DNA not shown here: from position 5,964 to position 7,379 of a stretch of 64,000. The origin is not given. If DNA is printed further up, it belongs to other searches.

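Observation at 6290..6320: Hydrogenase small subunit has Asn where the second proximal-cluster cysteine should be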

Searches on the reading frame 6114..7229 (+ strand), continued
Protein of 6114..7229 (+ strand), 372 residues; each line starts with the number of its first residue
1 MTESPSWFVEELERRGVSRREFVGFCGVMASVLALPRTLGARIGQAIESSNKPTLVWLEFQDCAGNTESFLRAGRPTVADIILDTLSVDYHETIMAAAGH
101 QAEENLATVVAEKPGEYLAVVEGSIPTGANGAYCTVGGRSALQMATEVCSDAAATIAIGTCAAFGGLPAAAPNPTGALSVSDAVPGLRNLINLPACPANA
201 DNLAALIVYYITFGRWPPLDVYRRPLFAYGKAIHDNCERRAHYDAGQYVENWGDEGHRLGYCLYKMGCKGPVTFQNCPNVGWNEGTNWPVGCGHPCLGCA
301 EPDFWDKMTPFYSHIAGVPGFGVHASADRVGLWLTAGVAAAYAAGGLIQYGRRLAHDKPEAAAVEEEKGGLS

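Call 27: search_solved_structures(query=P0219, show_alignments=2, max_evalue=1e-10)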
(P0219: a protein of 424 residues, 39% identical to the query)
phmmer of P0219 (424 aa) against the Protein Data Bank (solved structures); distinct sequences matched with E-value up to 1e-10: 43.
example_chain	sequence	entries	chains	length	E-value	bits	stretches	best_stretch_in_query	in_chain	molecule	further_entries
2wpn_A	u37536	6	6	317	2.9e-58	200.7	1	2-295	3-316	PERIPLASMIC [NIFESE] HYDROGENASE, SMALL SUBUNIT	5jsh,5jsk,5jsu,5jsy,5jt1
4upe_A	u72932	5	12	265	8.5e-53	182.7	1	37-295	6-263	NIFE-HYDROGENASE SMALL SUBUNIT | HYDROGENASE (NIFE) SMALL SUBUNIT HYDA | PERIPLASMIC [NIFE] HYDROGENASE SMALL SUBUNIT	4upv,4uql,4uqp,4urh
1yqw_A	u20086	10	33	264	9.5e-53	182.6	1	37-295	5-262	Periplasmic [NiFe] hydrogenase small subunit | HYDROGENASE (NIFE) SMALL SUBUNIT HYDA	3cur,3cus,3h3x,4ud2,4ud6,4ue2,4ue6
4ucw_A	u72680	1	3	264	9.5e-53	182.6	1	37-295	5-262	HYDROGENASE (NIFE) SMALL SUBUNIT HYDA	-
1yrq_A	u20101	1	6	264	9.7e-53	182.5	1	37-295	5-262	Periplasmic [NiFe] hydrogenase small subunit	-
4ucx_A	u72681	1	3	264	1.1e-52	182.4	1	37-295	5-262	HYDROGENASE (NIFE) SMALL SUBUNIT HYDA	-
4ucq_A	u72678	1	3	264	1.7e-52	181.8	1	37-295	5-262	HYDROGENASE (NIFE) SMALL SUBUNIT HYDA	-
1cc1_S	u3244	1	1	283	8.3e-52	179.5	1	36-294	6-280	HYDROGENASE (SMALL SUBUNIT)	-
4kl8_S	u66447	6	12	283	8.5e-52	179.4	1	36-294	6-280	Periplasmic [NiFeSe] hydrogenase small subunit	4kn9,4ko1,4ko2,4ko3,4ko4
1frf_S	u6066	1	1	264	2e-51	178.2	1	37-295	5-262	[NI-FE] HYDROGENASE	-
3ze6_A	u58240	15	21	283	2.9e-51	177.7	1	37-295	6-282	PERIPLASMIC [NIFESE] HYDROGENASE, SMALL SUBUNIT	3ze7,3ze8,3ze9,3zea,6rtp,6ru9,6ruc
1frv_A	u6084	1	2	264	1e-49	172.6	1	36-294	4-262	HYDROGENASE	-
1h2a_S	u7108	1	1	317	2e-49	171.6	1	3-295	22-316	HYDROGENASE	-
1yq9_A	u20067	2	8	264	3.2e-49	170.9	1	36-294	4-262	Periplasmic [NiFe] hydrogenase small subunit | PERIPLASMIC HYDROGENASE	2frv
6ehq_S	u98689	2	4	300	1e-47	166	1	28-282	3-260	Hydrogenase-2 small chain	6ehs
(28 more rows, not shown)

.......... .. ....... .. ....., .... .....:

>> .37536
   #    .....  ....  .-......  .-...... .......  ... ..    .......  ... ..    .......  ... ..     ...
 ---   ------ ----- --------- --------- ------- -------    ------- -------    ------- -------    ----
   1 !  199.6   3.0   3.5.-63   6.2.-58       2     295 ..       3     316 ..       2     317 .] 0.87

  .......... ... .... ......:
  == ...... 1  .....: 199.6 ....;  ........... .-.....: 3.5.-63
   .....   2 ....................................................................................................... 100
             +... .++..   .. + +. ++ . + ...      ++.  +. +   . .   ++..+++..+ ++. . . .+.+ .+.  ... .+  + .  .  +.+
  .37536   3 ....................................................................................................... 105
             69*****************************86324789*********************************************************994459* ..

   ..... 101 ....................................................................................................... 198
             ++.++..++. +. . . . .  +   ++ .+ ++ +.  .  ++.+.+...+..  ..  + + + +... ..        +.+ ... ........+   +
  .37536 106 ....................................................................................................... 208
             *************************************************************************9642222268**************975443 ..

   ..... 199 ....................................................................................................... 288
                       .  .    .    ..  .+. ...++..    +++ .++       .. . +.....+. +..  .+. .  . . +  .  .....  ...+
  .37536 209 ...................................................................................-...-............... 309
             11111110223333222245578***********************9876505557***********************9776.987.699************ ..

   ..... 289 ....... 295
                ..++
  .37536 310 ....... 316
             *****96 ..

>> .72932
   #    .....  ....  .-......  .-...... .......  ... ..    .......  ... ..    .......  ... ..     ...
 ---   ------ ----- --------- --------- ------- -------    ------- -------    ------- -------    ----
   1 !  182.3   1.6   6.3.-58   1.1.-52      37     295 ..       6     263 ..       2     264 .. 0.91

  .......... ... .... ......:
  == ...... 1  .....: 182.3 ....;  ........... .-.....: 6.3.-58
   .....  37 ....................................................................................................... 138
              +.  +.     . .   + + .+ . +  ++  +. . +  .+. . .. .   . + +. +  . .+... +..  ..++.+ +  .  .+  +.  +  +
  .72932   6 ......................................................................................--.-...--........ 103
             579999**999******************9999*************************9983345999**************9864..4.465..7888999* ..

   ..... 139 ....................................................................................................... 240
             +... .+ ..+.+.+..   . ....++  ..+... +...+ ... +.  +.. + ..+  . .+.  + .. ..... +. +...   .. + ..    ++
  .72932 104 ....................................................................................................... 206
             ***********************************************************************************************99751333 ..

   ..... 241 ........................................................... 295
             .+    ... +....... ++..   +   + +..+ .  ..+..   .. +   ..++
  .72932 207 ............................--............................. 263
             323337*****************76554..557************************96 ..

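Call 31: search_solved_structures(query=P0177, show_alignments=2, max_evalue=1e-10)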
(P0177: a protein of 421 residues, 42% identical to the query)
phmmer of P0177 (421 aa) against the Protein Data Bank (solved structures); distinct sequences matched with E-value up to 1e-10: 43.
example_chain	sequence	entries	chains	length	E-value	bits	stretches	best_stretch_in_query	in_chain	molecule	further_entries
2wpn_A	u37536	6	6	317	5e-67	229.9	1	2-302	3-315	PERIPLASMIC [NIFESE] HYDROGENASE, SMALL SUBUNIT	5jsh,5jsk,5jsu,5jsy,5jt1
1cc1_S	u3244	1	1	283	1.3e-66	228.5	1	38-303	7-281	HYDROGENASE (SMALL SUBUNIT)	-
4kl8_S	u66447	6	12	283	1.4e-66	228.4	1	38-303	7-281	Periplasmic [NiFeSe] hydrogenase small subunit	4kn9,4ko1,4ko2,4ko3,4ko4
1h2a_S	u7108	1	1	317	7.6e-65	222.7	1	3-303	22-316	HYDROGENASE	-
8pou_S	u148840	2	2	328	6.2e-64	219.7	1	40-357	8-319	Uptake hydrogenase small subunit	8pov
8poy_S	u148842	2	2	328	1e-62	215.7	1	40-357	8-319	Uptake hydrogenase small subunit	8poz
8pow_S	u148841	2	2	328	1.1e-62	215.6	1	40-357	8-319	Uptake hydrogenase small subunit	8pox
1yrq_A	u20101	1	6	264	2.7e-62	214.3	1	38-302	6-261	Periplasmic [NiFe] hydrogenase small subunit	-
6g94_S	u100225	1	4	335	3.2e-62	214.1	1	40-357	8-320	Hydrogenase-1 small chain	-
1yq9_A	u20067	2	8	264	3.4e-62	214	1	38-303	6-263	Periplasmic [NiFe] hydrogenase small subunit | PERIPLASMIC HYDROGENASE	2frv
4upe_A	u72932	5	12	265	4.4e-62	213.6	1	38-302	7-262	NIFE-HYDROGENASE SMALL SUBUNIT | HYDROGENASE (NIFE) SMALL SUBUNIT HYDA | PERIPLASMIC [NIFE] HYDROGENASE SMALL SUBUNIT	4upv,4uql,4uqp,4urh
4ucw_A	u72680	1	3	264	4.8e-62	213.5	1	38-302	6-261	HYDROGENASE (NIFE) SMALL SUBUNIT HYDA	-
1yqw_A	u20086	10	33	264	4.8e-62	213.5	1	38-302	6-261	Periplasmic [NiFe] hydrogenase small subunit | HYDROGENASE (NIFE) SMALL SUBUNIT HYDA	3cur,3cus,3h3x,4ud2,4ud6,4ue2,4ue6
4ucx_A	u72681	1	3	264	5.7e-62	213.3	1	38-302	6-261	HYDROGENASE (NIFE) SMALL SUBUNIT HYDA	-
1frv_A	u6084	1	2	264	5.8e-62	213.2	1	38-303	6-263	HYDROGENASE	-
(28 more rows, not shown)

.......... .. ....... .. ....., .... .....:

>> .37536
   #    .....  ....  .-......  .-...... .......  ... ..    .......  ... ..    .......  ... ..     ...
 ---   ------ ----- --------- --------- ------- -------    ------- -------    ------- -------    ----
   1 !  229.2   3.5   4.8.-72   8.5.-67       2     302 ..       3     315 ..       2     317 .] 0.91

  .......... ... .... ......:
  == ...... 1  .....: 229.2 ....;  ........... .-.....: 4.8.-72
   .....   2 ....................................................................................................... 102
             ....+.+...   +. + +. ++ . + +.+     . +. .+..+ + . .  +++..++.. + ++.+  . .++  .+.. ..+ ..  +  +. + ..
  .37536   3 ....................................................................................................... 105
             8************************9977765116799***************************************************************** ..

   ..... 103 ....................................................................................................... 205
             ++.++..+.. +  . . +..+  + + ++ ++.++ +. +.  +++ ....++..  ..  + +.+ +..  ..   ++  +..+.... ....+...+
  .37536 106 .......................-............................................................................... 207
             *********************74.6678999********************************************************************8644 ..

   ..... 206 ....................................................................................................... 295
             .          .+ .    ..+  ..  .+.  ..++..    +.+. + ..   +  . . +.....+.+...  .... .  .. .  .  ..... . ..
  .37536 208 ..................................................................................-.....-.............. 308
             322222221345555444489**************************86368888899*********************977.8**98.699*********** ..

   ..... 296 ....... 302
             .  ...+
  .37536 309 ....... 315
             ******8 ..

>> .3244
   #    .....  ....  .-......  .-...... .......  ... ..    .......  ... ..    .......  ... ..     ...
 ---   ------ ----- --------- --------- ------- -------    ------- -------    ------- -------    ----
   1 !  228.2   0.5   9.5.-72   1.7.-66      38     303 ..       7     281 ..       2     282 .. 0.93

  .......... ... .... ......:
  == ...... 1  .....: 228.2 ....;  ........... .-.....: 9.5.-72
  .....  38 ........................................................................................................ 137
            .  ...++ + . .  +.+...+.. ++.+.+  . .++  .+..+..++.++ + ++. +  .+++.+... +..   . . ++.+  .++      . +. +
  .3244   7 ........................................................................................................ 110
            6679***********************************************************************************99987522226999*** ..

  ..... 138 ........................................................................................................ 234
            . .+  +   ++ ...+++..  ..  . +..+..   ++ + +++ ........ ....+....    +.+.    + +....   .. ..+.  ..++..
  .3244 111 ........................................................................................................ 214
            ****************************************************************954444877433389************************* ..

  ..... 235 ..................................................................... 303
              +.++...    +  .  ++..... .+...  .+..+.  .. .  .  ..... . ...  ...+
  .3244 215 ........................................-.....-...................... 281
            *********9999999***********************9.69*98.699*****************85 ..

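Call 43: search_dna_similar(query=window:6114-7229:+, collection=plasmids, mode=protein, max_rows=30)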
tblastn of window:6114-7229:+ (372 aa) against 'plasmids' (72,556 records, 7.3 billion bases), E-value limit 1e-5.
Records with a match: 133; places in all: 168; records where one place covers at least 80% of the query: 95.
Best place of each record, by identity: <60% 133.
By first word of the organism name: Rhizobium 25; Escherichia 13; Azospirillum 13; Bradyrhizobium 10; Alteromonas 7; Sinorhizobium 7; Mesorhizobium 7; Paraburkholderia 5; Cupriavidus 5; Clostridium 3; and 29 more.
By predicted mobility (MOB-suite, as given by PLSDB): non-mobilizable 69; conjugative 44; mobilizable 20.
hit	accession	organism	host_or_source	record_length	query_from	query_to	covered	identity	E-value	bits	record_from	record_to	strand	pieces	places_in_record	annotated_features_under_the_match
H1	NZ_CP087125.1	Sulfurovum mangrovi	Mangrove sediment,mangrove sediment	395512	8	334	88%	48.1%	3e-77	315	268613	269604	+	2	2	none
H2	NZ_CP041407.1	Sulfurimonas paralvinellae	polychaetes,hydrothermal vent ...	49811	12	334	87%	48.5%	5e-94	314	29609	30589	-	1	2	hydrogenase small subunit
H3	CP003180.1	Sulfobacillus acidophilus DSM 10332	coal spoil heap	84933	8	331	87%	47.1%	6e-90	302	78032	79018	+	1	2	hydrogenase (NiFe) small subunit HydA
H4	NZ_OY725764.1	Parabacteroides distasonis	-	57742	3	330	88%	46.0%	8e-83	282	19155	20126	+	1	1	hydrogenase small subunit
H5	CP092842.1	Bradyrhizobium sp. 62B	Arachis hypogaea L.,cell ...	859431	1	361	97%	40.7%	4e-79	271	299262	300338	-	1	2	hydrogenase small subunit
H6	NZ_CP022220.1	Bradyrhizobium guangxiense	peanut,cell culture,roots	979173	1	361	97%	40.4%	2e-78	270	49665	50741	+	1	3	hydrogenase small subunit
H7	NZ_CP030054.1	Bradyrhizobium guangzhouense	Arachis hypogaea,Microbe,nodule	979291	1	361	97%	40.4%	2e-78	270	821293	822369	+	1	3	hydrogenase small subunit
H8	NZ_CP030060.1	Bradyrhizobium sp. CCBAU 53351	Arachis hypogaea,Microbe,nodule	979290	1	361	97%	40.4%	2e-78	270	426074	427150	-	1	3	hydrogenase small subunit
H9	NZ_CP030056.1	Bradyrhizobium sp. CCBAU 53340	Arachis hypogaea,Microbe,nodule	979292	1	361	97%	40.4%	2e-78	270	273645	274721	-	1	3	hydrogenase small subunit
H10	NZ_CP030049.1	Bradyrhizobium sp. CCBAU 53338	Arachis hypogaea,Microbe,nodule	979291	1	361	97%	40.4%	2e-78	270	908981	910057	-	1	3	hydrogenase small subunit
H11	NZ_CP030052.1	Bradyrhizobium guangdongense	peanut,cell culture,roots of peanut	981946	1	361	97%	40.4%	2e-78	270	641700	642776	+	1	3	hydrogenase small subunit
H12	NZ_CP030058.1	Bradyrhizobium guangdongense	Arachis hypogaea,Microbe,nodule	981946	1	361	97%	40.4%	2e-78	270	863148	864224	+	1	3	hydrogenase small subunit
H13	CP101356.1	Salmonella enterica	chicken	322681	1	330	89%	44.2%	3e-77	266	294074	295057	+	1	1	hydrogenase small subunit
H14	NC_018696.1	Paraburkholderia phenoliruptrix BR3459a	Mimosa flocculosa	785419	8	332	87%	44.3%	7e-82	279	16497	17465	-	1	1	hydrogenase small subunit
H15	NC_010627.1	Paraburkholderia phymatum STM815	-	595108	8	332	87%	44.3%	1e-81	279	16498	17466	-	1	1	hydrogenase small subunit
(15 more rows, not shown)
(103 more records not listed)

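Call 46: list_cluster_members(proteins=[P0121, P0234, P0151, P0160, P0191, P0227, P0143, P0204, P0259, P0153])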
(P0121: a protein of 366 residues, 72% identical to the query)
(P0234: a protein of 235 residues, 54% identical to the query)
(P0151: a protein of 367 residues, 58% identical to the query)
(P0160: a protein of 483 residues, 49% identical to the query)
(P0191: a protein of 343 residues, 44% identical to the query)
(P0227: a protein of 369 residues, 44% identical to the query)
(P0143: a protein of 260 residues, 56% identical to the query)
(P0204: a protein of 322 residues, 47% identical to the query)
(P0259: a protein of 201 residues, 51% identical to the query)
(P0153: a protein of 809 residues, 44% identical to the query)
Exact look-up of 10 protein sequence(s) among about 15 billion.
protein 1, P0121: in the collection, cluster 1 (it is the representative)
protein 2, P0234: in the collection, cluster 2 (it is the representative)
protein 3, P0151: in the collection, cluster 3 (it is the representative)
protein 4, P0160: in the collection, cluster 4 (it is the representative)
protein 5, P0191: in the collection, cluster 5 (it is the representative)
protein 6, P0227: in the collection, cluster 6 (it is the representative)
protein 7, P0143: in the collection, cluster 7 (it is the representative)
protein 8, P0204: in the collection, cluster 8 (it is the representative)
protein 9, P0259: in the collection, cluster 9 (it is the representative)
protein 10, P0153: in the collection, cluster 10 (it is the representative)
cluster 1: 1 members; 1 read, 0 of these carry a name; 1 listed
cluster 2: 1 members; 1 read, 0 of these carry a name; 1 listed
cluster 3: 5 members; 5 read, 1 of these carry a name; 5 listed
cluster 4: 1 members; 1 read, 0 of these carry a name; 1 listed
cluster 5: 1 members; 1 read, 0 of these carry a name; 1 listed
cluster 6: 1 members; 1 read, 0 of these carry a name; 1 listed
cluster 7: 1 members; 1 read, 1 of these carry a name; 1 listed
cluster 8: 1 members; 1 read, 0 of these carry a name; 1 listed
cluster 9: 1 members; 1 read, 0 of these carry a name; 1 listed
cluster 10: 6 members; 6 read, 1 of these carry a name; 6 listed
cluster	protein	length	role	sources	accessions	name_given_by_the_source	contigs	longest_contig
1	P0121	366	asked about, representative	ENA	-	-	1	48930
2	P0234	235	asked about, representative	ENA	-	-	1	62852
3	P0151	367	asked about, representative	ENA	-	-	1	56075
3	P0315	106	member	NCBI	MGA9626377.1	MAG: hydrogenase 2 small subunit, partial [Bryobacteraceae bacterium]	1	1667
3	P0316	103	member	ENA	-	-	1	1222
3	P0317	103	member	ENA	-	-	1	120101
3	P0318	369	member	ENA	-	-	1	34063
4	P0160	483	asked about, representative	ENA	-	-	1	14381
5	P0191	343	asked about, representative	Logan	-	-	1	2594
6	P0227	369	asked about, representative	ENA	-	-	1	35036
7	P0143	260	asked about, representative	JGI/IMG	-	hydrogenase small subunit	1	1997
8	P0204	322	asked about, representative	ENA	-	-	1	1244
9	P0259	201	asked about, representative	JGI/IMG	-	-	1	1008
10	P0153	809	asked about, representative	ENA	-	-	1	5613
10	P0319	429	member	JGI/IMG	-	quinone-reactive Ni/Fe-hydrogenase small subunit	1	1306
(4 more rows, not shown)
